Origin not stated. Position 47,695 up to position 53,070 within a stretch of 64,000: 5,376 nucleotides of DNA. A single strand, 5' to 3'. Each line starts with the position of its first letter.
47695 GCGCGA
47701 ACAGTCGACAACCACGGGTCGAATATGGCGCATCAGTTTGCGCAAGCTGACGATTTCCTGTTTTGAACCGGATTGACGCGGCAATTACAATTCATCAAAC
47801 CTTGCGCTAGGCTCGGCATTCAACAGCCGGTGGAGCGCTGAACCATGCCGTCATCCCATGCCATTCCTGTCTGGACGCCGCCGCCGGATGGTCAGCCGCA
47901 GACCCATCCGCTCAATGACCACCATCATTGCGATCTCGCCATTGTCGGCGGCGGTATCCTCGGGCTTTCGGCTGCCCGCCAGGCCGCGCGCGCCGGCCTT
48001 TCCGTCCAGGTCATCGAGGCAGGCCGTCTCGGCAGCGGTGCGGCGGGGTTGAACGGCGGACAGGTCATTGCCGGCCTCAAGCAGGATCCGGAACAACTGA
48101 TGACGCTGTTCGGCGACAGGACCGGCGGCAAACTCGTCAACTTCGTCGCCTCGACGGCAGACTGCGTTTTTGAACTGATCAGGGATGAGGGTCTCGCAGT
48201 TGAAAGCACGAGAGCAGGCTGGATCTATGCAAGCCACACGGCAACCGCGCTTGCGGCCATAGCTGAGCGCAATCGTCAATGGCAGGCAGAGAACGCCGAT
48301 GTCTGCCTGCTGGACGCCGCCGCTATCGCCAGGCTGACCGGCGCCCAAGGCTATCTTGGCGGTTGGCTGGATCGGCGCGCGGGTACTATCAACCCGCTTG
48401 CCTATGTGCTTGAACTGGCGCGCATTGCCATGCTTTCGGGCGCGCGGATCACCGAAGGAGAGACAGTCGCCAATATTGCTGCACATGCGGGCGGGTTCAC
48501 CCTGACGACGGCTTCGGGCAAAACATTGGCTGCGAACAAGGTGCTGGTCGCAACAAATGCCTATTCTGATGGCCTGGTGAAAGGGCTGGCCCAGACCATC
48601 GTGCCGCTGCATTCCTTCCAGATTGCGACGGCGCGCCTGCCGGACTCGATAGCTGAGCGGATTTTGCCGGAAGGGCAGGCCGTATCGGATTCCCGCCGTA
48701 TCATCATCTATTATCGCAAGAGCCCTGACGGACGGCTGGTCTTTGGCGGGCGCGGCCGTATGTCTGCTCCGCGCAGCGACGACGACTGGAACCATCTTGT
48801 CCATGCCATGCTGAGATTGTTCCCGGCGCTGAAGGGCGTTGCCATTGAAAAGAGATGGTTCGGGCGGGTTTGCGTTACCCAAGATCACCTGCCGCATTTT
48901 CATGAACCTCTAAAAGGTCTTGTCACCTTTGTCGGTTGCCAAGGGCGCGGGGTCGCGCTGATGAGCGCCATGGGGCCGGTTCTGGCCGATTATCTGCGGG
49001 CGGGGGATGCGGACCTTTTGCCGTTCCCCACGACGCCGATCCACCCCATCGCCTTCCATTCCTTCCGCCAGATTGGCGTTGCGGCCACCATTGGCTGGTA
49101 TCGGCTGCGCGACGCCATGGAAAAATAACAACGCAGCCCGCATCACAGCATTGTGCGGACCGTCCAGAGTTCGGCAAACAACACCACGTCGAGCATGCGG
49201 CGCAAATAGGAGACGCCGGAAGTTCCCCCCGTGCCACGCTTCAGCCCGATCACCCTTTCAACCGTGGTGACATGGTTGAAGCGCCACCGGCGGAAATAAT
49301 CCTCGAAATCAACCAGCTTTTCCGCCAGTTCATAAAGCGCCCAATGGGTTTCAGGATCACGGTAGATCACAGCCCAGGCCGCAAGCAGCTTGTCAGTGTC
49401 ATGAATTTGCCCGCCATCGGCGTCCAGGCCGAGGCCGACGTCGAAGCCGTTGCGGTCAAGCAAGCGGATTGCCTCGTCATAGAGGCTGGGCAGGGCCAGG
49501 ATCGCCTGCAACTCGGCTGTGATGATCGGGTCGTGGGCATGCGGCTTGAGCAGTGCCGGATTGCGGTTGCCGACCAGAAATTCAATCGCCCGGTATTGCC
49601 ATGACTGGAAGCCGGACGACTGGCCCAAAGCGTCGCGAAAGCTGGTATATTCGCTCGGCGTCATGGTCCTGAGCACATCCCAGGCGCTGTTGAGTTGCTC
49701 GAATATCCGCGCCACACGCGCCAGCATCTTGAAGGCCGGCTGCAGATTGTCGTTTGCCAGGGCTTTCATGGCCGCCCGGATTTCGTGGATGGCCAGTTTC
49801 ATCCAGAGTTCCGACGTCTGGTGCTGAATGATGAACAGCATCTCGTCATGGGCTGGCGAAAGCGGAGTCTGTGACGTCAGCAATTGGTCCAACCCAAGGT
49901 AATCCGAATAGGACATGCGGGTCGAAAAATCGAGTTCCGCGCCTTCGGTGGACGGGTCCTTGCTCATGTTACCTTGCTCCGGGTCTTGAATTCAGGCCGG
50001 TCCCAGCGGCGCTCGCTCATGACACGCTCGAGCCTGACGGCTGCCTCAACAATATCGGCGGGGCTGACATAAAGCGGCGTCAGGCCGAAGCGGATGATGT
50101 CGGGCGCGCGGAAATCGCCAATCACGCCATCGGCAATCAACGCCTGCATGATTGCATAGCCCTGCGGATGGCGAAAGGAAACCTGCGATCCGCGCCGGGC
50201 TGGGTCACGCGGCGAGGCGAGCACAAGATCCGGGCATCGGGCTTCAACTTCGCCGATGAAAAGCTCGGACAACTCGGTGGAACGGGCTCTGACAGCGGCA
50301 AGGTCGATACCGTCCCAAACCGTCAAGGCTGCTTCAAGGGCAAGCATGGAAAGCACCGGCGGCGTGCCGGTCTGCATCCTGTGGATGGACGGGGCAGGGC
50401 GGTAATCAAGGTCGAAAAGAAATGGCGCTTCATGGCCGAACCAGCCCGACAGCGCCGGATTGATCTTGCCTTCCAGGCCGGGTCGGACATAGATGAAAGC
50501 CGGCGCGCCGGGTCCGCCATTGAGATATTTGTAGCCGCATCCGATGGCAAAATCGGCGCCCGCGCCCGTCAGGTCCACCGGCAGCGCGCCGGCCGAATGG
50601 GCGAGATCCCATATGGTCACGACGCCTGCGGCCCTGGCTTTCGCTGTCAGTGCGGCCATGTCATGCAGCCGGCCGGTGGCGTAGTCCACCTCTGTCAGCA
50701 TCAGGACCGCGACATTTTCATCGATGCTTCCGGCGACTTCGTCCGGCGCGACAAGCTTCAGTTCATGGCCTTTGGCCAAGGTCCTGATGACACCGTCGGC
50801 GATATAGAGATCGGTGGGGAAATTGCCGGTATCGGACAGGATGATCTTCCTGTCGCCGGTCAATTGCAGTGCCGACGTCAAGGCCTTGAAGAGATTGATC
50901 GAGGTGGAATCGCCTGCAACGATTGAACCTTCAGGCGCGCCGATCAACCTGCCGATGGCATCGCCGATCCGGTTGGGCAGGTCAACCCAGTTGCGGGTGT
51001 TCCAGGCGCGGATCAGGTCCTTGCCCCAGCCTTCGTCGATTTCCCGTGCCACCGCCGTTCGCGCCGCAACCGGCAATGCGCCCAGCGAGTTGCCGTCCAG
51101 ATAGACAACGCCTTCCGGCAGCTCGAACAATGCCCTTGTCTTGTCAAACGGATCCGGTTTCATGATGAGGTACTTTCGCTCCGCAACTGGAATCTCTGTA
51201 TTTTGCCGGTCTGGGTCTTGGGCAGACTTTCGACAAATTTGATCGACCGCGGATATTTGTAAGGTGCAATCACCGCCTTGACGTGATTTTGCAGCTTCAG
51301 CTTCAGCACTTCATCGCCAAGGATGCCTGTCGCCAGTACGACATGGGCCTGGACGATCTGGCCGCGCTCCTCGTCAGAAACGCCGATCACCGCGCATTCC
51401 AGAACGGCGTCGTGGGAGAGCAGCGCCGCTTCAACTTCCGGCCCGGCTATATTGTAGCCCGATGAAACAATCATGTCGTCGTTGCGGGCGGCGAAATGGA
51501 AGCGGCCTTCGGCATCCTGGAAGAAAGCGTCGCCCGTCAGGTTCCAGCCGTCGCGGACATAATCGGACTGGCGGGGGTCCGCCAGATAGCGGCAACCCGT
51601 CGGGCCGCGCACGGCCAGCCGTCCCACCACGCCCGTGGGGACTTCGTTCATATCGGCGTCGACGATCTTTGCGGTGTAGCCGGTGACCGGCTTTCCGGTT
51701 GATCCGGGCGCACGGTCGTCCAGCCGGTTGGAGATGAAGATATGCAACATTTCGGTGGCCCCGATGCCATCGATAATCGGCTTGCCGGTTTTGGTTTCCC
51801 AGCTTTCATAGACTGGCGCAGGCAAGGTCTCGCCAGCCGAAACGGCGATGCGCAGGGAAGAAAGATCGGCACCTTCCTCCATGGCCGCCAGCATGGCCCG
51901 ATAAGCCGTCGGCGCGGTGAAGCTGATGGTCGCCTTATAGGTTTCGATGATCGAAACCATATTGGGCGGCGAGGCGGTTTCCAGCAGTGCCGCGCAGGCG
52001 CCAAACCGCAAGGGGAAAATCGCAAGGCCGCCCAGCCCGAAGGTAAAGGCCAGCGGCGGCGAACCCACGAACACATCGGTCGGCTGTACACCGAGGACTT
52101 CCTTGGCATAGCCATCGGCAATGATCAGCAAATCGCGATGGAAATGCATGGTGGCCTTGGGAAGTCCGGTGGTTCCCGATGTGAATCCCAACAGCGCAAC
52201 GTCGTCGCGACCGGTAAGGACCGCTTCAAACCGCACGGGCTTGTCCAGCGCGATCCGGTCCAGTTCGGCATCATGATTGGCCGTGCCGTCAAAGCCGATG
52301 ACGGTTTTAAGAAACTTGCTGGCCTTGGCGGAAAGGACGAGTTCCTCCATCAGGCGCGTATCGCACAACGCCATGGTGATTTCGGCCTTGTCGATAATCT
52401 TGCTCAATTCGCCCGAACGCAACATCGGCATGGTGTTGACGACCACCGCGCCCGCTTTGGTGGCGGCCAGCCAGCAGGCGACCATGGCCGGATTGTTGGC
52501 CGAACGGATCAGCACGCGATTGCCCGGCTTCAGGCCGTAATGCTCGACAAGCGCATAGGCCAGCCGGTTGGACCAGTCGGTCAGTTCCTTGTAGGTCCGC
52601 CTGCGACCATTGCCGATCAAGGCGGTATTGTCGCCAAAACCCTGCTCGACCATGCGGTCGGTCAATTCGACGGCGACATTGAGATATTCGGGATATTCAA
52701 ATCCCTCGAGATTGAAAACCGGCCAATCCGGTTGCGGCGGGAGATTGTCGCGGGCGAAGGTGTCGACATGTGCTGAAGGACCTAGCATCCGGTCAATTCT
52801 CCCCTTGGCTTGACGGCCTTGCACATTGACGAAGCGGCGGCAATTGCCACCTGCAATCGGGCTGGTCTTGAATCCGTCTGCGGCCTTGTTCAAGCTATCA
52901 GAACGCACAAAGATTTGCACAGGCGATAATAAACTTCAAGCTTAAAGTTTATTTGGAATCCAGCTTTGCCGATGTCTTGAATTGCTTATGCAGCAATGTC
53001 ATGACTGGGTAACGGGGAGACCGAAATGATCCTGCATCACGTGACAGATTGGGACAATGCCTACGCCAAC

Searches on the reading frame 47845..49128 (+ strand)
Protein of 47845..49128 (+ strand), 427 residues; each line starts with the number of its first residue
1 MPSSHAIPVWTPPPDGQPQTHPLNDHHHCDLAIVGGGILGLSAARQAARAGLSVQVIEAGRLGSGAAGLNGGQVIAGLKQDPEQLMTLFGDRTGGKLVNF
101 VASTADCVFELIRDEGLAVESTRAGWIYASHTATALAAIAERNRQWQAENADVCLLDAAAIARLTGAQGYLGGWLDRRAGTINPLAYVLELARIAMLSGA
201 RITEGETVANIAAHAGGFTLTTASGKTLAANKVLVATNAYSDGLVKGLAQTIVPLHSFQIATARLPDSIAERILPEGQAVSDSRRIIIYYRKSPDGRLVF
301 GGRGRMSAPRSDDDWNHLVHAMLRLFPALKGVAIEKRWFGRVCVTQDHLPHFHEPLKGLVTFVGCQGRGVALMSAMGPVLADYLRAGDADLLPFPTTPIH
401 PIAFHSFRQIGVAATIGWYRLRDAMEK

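Call 20: search_protein_families(library=pfam, proteins=[window:47845-49128:+])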
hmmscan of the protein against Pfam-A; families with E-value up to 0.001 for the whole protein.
window:47845-49128:+ (427 aa): 8 families
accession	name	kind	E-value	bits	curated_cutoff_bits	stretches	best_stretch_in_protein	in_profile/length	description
PF01266.30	DAO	-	1.4e-60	206.1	27.9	1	30-382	1-352/353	FAD dependent oxidoreductase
PF03486.20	HI0933_like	-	7.1e-06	26.1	50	1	30-136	2-111/244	HI0933-like protein Rossmann domain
PF13738.12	Pyr_redox_3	-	9e-06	25.6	30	0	191-242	87-137/305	Pyridine nucleotide-disulphide oxidoreductase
PF12831.13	FAD_oxidored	-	2.9e-05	24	27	1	30-85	1-56/416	FAD dependent oxidoreductase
PF07992.20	Pyr_redox_2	-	4.1e-05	23.6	26.1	0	30-61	2-33/291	Pyridine nucleotide-disulphide oxidoreductase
PF01946.23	Thi4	-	0.00021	21.1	26.2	1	23-75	12-64/235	Thi4 family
PF01593.30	Amino_oxidase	-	0.00033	20.5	19.8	0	193-240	209-257/443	Flavin containing amine oxidoreductase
PF13450.12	NAD_binding_8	-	0.00076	20.2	21.9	1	33-61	1-29/68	NAD(P)-binding Rossmann-like domain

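Call 56: search_protein_families(library=ncbifam, proteins=[window:47845-49128:+], max_evalue=1e-10)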
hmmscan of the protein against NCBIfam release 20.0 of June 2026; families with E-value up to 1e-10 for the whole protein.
window:47845-49128:+ (427 aa): 7 families
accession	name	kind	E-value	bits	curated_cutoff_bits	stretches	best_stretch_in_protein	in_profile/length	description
NF050086.1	pipecolate_AmaA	exception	1.7e-82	277.3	600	1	10-420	7-416/425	L-pipecolate oxidase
TIGR03329.1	Phn_aa_oxid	hypoth_equivalog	6.9e-39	133.9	632.8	1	19-386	15-393/460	putative aminophosphonate oxidoreductase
TIGR02352.1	thiamin_ThiO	equivalog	3e-16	59.5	250.8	1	32-385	2-348/351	glycine oxidase ThiO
TIGR03364.1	HpnW_proposed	hypoth_equivalog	1.1e-15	57.6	285.1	1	30-250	2-206/365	TIGR03364 family FAD-dependent oxidoreductase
TIGR01373.1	soxB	subfamily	7.9e-15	54.6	529.45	1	26-389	28-387/407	sarcosine oxidase subunit beta family protein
NF002480.1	PRK01747.1-1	equivalog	1.9e-14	53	540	1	24-246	244-456/645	bifunctional tRNA (5-methylaminomethyl-2-thiouridine)(34)-methyltransferase MnmC2/FAD-dependent 5-carboxymethylaminomethyl-2-thiouridine(34)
TIGR03197.1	MnmC_Cterm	equivalog_domain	2e-13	50.2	174.2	1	31-242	2-204/400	FAD-dependent 5-carboxymethylaminomethyl-2-thiouridine(34) oxidoreductase MnmC1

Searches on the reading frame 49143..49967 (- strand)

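Call 20: search_protein_families(library=pfam, proteins=[window:49143-49967:-])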
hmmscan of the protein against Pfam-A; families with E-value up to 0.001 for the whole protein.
window:49143-49967:- (274 aa): 1 family
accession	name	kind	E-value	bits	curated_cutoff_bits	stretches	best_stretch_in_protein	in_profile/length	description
PF03301.18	Trp_dioxygenase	-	5.6e-71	240.1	34.9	2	6-138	2-145/346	Tryptophan 2,3-dioxygenase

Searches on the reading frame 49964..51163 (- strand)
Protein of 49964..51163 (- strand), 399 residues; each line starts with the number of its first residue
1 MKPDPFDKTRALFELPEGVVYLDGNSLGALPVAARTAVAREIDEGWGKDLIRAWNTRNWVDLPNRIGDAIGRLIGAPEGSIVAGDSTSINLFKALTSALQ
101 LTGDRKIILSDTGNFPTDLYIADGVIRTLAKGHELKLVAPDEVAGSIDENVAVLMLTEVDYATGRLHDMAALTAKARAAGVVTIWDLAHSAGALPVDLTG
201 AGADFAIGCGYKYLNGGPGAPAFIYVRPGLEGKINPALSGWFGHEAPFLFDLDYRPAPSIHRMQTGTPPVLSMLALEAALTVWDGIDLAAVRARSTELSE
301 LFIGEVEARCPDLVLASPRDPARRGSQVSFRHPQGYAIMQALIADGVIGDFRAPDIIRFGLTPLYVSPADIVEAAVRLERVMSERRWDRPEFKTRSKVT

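Call 20: search_protein_families(library=pfam, proteins=[window:49964-51163:-])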
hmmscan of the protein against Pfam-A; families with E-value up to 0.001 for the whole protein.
window:49964-51163:- (399 aa): 2 families
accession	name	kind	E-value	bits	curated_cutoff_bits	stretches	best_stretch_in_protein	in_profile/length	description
PF22580.2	KYNU_C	-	1.3e-35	121.7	27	1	291-377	1-89/90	Kynureninase C-terminal domain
PF00266.25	Aminotran_5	-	4.2e-20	72.5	21.5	1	101-334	85-318/371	Aminotransferase class-V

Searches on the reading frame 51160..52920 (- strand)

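Call 20: search_protein_families(library=pfam, proteins=[window:51160-52920:-])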
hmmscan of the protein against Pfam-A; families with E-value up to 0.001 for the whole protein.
window:51160-52920:- (586 aa): 2 families
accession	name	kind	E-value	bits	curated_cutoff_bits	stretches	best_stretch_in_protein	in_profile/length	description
PF00501.34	AMP-binding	-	9e-74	249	29.9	1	93-441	6-378/384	AMP-binding enzyme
PF13193.12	AMP-binding_C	-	9.8e-23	81.3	24.5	1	495-573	1-76/76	AMP-binding enzyme C-terminal domain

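Call 56: search_protein_families(library=ncbifam, proteins=[window:51160-52920:-], max_evalue=1e-10)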
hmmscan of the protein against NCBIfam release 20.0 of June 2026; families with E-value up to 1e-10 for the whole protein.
window:51160-52920:- (586 aa): 96 families (the best 25 are shown)
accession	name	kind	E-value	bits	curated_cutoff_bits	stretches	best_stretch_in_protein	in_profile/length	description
TIGR02262.1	benz_CoA_lig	subfamily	1.8e-110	370.1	375.25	1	80-581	3-507/508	benzoate-CoA ligase family protein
NF004837.0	PRK06187.1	subfamily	5.2e-91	305.5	476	1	95-583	21-522/531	long-chain-fatty-acid--CoA ligase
NF053567.1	HBDA_AROS1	equivalog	2.8e-87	293.2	1000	1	80-581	12-517/523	3-hydroxybenzoate--CoA ligase HbdA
NF047394.1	AcylCoAsynMbcS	equivalog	9.3e-86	288.5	850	1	103-583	37-520/525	acyl-CoA synthetase MbcS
NF003313.0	PRK04319.1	equivalog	5e-78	262.7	729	1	78-581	41-559/574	acetate--CoA ligase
NF006182.0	PRK08316.1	subfamily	4.8e-75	253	663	1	94-583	23-517/523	fatty acyl-CoA synthetase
NF006181.0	PRK08314.1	subfamily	2.3e-67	227.5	705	2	225-582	190-553/563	long-chain-fatty-acid--CoA ligase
NF004114.0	PRK05605.1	equivalog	4.5e-66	223.4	766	1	236-582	218-568/575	long-chain-fatty-acid--CoA ligase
NF005702.0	PRK07514.1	subfamily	1.5e-64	218.2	558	1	102-583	24-500/506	malonyl-CoA synthase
NF004758.0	PRK06087.1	equivalog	3.3e-61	207.3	736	1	99-582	41-534/548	medium-chain fatty-acid--CoA ligase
NF004808.0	PRK06155.1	equivalog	5.8e-61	206.4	722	1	94-583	33-522/542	ATP-dependent acyl-CoA ligase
NF004822.0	PRK06178.1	equivalog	6.1e-61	206.7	782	1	89-582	44-566/571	acyl-CoA synthetase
NF005307.0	PRK06839.1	equivalog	9.8e-61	205.9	748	1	97-583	17-493/496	o-succinylbenzoate--CoA ligase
NF005676.0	PRK07470.1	equivalog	1.5e-60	205.3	774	1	91-582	29-528/544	acyl-CoA synthetase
TIGR03208.1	cyc_hxne_CoA_lg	equivalog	3e-60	204.5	792.3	1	103-580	49-537/538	cyclohexanecarboxylate-CoA ligase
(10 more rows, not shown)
